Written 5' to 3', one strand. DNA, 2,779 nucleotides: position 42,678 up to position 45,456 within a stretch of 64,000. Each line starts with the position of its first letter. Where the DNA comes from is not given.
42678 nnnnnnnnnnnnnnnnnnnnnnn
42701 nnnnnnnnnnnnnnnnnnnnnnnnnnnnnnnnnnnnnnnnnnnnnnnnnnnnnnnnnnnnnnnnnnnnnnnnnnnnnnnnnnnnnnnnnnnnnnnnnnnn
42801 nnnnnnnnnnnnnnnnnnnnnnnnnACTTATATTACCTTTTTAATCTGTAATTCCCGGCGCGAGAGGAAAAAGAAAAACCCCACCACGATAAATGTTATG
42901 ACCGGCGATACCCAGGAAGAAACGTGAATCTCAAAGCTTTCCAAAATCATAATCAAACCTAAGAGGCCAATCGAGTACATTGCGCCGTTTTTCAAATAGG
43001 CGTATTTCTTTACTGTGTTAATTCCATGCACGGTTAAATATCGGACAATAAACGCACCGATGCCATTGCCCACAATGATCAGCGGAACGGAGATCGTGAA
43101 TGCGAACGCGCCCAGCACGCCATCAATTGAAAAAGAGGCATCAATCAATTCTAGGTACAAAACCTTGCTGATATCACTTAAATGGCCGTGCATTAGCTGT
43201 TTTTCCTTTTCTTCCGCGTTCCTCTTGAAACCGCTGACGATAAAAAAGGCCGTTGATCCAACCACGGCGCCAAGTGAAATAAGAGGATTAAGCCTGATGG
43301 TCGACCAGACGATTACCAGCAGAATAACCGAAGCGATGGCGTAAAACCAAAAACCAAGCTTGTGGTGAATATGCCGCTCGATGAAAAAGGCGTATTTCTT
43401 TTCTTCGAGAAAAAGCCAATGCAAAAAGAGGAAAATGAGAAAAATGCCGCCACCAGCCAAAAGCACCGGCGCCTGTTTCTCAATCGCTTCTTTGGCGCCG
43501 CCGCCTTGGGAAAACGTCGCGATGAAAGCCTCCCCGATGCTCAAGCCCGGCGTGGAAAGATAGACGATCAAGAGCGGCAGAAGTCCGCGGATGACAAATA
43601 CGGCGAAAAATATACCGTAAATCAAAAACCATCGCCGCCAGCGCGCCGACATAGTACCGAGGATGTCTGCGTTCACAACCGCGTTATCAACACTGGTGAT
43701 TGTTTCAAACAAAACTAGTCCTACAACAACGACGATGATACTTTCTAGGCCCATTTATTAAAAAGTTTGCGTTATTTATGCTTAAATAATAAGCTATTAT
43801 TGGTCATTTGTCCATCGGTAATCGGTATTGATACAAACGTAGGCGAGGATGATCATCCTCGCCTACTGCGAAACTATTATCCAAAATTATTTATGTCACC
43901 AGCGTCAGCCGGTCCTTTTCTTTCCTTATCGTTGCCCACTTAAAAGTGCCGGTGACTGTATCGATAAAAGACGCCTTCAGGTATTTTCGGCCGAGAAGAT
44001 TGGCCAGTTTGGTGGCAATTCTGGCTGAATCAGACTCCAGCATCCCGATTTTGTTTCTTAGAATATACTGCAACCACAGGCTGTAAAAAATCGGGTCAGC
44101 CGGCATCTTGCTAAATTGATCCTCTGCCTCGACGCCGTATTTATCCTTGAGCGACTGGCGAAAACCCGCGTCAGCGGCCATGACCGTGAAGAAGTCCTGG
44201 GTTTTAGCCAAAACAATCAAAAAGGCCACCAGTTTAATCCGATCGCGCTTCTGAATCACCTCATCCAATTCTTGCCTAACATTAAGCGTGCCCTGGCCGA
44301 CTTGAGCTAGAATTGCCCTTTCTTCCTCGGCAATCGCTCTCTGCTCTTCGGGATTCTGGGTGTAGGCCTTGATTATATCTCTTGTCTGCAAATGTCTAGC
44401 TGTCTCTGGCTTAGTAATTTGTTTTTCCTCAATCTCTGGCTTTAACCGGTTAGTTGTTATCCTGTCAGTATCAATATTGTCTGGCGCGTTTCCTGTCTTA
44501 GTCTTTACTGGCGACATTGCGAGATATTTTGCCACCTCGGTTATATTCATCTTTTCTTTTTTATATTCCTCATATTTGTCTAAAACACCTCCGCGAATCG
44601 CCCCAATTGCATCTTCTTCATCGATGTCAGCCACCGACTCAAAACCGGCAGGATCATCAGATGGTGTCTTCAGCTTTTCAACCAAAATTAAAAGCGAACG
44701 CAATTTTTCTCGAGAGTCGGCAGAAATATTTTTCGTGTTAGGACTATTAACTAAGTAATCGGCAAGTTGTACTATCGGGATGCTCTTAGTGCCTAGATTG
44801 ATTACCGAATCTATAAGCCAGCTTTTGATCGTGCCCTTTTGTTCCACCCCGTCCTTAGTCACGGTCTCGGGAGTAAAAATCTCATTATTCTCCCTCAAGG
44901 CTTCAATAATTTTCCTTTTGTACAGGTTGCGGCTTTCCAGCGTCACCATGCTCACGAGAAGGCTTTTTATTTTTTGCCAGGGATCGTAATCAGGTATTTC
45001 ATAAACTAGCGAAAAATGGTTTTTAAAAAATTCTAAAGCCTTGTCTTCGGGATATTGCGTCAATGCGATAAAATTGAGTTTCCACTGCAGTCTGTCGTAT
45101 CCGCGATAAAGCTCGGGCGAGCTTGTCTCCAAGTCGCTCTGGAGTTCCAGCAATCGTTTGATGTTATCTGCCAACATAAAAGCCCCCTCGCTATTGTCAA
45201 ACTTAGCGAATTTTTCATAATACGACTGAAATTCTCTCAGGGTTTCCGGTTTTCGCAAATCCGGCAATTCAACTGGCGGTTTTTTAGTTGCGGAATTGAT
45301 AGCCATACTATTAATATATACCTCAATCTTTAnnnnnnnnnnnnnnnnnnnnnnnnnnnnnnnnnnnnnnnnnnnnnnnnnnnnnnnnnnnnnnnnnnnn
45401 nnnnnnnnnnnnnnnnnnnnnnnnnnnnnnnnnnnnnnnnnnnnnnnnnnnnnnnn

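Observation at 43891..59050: Operon encoding a 3331-aa Cys-rich giant surface protein with a Ca-binding anchor protein and a 960-aa polytopic membrane protein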

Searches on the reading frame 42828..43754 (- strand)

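Call 8: search_protein_families(library=pfam, proteins=[window:42828-43754:-], max_evalue=0.1)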
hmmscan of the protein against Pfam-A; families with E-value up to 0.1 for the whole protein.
window:42828-43754:- (308 aa): 3 families
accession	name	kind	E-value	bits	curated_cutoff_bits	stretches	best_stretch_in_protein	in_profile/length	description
PF04332.21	DUF475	-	2.4e-47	162.7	27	1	22-298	1-286/293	Protein of unknown function (DUF475)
PF03741.22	TerC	-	2.1e-18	67.1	27.8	2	135-272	35-177/178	Integral membrane protein TerC family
PF14256.11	YwiC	-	0.0043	17.7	25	0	34-58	52-76/126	YwiC-like protein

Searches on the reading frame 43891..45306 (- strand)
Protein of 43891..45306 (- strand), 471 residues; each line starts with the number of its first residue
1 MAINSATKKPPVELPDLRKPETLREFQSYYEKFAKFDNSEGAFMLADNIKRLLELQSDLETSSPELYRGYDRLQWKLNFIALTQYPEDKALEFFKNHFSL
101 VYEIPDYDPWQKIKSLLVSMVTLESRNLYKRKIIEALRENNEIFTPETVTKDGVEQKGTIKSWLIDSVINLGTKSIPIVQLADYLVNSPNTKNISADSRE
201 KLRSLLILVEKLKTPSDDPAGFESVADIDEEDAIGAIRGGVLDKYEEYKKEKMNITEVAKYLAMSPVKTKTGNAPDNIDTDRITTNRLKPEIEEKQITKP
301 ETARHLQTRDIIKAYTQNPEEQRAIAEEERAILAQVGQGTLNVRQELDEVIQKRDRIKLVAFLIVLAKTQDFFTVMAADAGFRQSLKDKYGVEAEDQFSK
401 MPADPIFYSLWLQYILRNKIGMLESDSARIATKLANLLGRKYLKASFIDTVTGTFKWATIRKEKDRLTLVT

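Call 7: search_protein_families(library=pfam, proteins=[window:43891-45306:-], max_evalue=0.1)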
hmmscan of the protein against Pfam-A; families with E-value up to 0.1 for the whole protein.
window:43891-45306:- (471 aa): 0 families

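Call 33: search_protein_families(library=ncbifam, proteins=[window:43891-45306:-], max_evalue=0.05)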
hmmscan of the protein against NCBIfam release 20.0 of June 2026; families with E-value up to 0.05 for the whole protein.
window:43891-45306:- (471 aa): 0 families

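Call 42: search_solved_structures(query=A3, max_evalue=10)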
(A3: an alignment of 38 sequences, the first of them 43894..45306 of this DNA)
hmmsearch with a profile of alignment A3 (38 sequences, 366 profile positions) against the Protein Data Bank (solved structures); distinct sequences matched with E-value up to 10: 21.
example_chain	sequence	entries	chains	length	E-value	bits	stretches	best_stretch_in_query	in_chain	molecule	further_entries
5zji_F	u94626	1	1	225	0.072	15.9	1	309-362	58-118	Photosystem I reaction center subunit III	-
7prd_A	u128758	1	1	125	0.1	15.4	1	85-148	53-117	Protein NRD1,HLJ1_G0022400.mRNA.1.CDS.1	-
9xj1_F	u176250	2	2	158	0.13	15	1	321-362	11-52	Photosystem I reaction center subunit III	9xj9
1wpa_A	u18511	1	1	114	0.15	14.8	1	322-363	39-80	Occludin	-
3g7c_A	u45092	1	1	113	0.15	14.8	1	322-363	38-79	Occludin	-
7pre_A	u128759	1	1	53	0.21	14.3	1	95-143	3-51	HLJ1_G0022400.mRNA.1.CDS.1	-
28jw_m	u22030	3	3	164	0.33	13.7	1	319-361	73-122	uS13c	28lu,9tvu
9s1l_F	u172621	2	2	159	0.34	13.6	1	321-362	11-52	Photosystem I reaction center subunit III (PsaF)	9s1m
4y28_F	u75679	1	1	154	0.36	13.6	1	321-362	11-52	Photosystem I reaction center subunit III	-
7ew6_F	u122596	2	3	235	0.4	13.4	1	309-362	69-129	Photosystem I reaction center subunit III, chloroplastic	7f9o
4rku_F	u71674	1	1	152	0.46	13.2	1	321-362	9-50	Photosystem I reaction center subunit III, chloroplastic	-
9kqp_F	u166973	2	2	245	0.62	12.8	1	309-362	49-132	Photosystem I reaction center subunit III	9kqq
9mgz_F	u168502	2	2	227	0.74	12.5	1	308-353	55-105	PSAF1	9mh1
7wfd_AF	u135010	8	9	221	0.94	12.2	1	319-362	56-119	Photosystem I reaction center subunit III, chloroplastic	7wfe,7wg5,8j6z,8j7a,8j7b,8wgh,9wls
8bcv_F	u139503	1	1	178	0.96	12.2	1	312-362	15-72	Photosystem I reaction center subunit III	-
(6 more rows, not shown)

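Call 92: search_protein_families(library=phrogs, proteins=[window:43894-45306:-], max_evalue=0.01)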
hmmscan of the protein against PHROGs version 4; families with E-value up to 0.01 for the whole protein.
window:43894-45306:- (471 aa): 0 families
